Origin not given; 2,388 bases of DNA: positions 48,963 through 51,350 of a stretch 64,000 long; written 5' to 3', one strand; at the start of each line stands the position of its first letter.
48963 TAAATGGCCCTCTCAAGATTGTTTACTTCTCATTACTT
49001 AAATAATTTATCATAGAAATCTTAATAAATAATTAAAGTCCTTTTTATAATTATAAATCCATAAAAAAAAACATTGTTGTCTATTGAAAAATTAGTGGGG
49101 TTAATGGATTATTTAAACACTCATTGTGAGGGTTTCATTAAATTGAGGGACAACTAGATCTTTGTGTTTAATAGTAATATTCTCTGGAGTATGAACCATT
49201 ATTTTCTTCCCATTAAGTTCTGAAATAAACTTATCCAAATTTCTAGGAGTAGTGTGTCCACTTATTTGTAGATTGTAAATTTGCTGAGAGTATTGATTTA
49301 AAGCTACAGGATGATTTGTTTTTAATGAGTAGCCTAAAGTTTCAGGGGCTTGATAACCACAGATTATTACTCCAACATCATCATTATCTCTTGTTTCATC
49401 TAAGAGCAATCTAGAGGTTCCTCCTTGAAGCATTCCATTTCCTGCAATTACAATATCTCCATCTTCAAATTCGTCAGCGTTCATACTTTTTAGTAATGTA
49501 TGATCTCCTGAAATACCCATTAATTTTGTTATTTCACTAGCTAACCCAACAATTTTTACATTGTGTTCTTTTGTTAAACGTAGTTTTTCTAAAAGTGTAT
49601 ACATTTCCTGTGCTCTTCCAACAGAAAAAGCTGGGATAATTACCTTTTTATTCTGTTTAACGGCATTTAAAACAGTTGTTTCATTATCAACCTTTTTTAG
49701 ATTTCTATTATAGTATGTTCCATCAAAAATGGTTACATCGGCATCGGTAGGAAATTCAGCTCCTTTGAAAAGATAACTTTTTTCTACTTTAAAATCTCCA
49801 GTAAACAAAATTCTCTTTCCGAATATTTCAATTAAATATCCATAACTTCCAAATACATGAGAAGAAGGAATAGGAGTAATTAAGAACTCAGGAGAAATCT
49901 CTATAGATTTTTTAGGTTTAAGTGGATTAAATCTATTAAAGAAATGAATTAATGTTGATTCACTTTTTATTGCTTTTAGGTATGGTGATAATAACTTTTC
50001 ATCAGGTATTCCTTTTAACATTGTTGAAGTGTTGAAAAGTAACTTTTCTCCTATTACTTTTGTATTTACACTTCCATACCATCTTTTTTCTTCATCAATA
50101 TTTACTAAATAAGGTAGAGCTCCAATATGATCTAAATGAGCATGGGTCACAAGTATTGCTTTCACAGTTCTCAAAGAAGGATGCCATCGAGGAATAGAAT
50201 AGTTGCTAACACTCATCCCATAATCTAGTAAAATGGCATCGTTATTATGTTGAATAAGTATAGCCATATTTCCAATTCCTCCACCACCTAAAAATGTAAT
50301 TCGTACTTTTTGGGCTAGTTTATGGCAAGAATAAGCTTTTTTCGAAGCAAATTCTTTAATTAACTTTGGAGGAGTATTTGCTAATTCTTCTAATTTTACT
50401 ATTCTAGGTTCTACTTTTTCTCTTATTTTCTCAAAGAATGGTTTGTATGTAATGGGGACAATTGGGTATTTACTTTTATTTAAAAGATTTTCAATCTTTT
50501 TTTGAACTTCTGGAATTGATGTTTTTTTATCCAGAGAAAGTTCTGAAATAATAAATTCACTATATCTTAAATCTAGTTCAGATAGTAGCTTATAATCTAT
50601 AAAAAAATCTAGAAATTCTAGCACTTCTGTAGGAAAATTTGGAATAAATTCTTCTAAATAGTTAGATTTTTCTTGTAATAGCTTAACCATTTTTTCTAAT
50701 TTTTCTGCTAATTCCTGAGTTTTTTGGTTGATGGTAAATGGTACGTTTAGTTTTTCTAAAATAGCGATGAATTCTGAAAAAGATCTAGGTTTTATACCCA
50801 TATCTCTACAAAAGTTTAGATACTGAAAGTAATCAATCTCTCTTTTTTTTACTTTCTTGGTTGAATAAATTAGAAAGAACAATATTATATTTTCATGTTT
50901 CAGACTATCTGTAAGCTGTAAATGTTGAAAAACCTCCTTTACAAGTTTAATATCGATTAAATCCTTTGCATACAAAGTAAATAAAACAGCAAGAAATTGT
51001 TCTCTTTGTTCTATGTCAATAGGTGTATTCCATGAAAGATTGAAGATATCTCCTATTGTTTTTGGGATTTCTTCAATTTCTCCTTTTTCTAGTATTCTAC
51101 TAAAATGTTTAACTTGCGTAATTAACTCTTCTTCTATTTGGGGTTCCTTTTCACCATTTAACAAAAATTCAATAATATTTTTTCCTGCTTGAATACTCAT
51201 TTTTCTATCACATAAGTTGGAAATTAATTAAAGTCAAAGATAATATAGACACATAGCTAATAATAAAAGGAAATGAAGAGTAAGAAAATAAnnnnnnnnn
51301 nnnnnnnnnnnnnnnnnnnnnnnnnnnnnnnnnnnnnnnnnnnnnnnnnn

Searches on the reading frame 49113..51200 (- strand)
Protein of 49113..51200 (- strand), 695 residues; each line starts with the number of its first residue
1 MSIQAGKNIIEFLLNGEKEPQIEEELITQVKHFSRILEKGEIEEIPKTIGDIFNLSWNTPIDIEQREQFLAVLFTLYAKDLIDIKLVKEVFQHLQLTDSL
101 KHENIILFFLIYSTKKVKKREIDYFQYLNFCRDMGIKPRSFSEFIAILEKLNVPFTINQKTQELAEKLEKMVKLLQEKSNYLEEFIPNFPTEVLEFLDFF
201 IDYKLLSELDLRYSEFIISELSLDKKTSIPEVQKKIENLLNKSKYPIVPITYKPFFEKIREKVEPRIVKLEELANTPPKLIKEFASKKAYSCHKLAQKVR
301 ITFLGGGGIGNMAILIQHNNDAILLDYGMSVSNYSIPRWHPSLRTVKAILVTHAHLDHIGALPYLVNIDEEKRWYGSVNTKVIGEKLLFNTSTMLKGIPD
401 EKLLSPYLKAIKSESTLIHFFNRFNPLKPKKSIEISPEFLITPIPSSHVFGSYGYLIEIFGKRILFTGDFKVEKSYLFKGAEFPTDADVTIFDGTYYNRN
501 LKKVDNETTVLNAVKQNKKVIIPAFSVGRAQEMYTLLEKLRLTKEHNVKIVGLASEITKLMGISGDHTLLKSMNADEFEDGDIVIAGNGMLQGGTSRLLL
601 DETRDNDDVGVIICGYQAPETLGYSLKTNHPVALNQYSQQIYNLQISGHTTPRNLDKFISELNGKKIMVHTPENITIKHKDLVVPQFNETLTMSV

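Call 52: search_protein_families(library=pfam, proteins=[window:49113-51200:-], max_evalue=0.00001)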
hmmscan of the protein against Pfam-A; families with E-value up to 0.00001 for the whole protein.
window:49113-51200:- (695 aa): 4 families
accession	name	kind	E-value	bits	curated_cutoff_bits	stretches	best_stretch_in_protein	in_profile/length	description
PF00753.33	Lactamase_B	-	5.3e-16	59.6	22.7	1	311-471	6-151/196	Metallo-beta-lactamase superfamily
PF12706.13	Lactamase_B_2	-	5.2e-11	43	27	1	323-501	3-171/200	Beta-lactamase superfamily domain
PF10996.14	Beta-Casp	-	5.8e-10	40.2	27.7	1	566-626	62-120/120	Beta-Casp domain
PF16661.11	Lactamase_B_6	-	1.9e-08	34.4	27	1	315-483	1-175/193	Metallo-beta-lactamase superfamily domain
